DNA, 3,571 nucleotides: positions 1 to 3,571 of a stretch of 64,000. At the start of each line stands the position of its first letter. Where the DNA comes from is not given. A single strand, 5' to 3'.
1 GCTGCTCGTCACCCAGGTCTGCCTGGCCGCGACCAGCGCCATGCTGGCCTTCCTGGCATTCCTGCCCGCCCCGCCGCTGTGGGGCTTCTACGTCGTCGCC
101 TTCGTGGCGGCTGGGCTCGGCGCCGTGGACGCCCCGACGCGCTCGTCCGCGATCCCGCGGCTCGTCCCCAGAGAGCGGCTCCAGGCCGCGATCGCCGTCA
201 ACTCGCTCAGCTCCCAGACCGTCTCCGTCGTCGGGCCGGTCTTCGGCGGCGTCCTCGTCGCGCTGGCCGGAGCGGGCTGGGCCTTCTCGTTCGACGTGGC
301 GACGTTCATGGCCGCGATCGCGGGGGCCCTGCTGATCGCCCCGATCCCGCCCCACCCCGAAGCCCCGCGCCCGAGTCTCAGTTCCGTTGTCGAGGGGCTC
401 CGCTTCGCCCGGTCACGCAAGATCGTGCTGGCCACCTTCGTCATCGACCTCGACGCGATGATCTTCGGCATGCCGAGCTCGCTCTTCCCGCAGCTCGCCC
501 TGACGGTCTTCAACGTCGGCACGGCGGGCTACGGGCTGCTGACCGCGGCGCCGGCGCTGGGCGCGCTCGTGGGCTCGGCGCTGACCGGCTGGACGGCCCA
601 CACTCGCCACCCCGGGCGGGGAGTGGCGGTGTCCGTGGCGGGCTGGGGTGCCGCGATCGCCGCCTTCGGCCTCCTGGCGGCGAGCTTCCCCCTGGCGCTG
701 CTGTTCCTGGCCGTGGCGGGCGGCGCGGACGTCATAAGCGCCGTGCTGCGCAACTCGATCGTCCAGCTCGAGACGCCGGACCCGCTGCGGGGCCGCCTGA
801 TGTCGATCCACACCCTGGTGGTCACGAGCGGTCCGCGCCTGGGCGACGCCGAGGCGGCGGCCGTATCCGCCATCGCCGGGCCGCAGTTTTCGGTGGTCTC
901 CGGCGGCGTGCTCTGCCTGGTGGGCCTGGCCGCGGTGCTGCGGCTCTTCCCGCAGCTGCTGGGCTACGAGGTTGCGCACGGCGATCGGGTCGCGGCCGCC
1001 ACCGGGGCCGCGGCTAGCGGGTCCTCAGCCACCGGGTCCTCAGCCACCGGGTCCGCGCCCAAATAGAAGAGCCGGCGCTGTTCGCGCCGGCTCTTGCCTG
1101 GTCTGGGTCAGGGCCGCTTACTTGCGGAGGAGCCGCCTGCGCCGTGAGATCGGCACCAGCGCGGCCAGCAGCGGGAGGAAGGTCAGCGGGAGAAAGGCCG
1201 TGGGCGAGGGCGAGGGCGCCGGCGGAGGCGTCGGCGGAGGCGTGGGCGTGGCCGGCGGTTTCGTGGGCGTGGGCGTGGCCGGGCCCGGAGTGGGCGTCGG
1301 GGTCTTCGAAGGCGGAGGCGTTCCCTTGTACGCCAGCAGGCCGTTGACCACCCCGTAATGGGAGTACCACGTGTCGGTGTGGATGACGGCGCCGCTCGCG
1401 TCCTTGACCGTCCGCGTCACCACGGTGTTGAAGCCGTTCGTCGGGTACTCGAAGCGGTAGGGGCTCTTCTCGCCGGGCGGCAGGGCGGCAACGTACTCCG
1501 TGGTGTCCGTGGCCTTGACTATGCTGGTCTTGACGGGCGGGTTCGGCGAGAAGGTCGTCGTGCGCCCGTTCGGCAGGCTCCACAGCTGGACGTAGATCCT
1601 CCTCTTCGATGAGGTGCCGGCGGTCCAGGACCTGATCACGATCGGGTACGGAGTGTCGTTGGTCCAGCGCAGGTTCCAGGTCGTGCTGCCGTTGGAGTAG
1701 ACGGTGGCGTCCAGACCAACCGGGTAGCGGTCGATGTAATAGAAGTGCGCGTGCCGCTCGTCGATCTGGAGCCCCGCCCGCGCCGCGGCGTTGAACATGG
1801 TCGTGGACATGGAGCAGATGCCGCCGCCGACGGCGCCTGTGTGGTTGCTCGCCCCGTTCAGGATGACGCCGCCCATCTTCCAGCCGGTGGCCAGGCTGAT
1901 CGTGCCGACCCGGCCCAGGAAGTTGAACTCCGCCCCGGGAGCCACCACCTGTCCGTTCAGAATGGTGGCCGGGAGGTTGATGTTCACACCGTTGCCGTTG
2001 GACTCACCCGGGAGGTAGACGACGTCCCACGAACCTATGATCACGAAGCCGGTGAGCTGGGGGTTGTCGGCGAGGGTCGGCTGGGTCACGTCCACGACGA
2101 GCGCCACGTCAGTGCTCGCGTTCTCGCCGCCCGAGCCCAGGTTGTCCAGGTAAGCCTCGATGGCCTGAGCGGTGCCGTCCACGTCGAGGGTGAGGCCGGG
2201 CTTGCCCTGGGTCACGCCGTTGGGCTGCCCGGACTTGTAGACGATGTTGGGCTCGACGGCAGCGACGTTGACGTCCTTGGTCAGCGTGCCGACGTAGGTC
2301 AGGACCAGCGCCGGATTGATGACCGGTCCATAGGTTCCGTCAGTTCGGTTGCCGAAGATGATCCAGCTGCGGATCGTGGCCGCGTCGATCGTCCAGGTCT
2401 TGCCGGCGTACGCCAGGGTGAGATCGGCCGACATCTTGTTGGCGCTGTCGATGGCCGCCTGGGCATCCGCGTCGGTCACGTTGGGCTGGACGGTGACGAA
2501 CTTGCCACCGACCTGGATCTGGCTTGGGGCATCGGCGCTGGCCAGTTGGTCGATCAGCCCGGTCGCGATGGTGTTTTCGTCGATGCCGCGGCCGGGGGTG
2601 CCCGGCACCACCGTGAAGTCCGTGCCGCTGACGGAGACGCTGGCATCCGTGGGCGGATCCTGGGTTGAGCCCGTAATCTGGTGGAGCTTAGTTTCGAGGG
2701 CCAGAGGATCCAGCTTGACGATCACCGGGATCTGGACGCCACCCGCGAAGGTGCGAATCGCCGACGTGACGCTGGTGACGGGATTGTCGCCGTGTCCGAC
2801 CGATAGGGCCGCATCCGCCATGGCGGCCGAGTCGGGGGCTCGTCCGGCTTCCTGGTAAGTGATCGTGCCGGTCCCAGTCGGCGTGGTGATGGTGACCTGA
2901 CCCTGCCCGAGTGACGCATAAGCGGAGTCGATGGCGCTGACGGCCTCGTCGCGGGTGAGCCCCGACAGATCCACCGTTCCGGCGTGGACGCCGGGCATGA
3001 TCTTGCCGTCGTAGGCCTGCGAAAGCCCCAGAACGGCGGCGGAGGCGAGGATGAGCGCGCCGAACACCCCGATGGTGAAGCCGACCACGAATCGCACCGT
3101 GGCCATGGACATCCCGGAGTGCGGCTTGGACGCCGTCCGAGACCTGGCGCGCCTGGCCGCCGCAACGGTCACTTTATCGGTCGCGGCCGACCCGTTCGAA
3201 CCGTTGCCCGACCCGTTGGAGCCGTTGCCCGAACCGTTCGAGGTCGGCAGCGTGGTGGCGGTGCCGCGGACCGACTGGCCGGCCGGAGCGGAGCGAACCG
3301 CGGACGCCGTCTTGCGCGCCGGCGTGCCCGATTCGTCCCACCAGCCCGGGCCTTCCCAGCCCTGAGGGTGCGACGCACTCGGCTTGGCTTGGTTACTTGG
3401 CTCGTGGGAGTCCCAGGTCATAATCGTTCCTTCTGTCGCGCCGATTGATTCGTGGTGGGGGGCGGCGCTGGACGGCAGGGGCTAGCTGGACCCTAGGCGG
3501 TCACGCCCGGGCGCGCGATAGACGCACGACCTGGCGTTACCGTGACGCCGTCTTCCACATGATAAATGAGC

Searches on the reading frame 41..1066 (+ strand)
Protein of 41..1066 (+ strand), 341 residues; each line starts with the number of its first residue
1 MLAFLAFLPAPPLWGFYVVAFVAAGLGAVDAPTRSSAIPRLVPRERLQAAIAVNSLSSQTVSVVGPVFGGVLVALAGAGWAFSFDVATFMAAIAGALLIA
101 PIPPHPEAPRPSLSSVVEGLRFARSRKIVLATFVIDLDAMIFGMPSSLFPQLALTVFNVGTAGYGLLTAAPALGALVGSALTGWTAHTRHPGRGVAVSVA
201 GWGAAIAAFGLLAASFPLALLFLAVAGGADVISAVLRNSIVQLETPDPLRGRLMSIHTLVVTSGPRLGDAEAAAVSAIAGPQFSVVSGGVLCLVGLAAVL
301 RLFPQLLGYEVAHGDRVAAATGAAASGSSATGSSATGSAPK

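Call 77: search_protein_families(library=pfam, proteins=[window:41-1066:+], max_evalue=0.001)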
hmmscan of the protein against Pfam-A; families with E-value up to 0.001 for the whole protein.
window:41-1066:+ (341 aa): 2 families
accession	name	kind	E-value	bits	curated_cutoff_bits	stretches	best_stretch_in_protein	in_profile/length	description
PF07690.21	MFS_1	-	5.6e-27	95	33.4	2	5-264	74-342/347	Major Facilitator Superfamily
PF05977.19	MFS_3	-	1.1e-23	83.9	27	1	12-301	102-392/524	Transmembrane secretion effector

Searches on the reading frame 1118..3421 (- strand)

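Call 37: search_protein_families(library=pfam, proteins=[window:1118-3421:-], max_evalue=0.001)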
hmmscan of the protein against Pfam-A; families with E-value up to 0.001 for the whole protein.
window:1118-3421:- (767 aa): 2 families
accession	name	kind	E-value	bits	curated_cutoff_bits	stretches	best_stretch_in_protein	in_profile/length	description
PF04294.18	VanW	-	7.4e-35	119.7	27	1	479-609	4-129/130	VanW like protein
PF12229.13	PG_binding_4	-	2.2e-20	73.4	22.1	2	186-293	2-108/117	Putative peptidoglycan binding domain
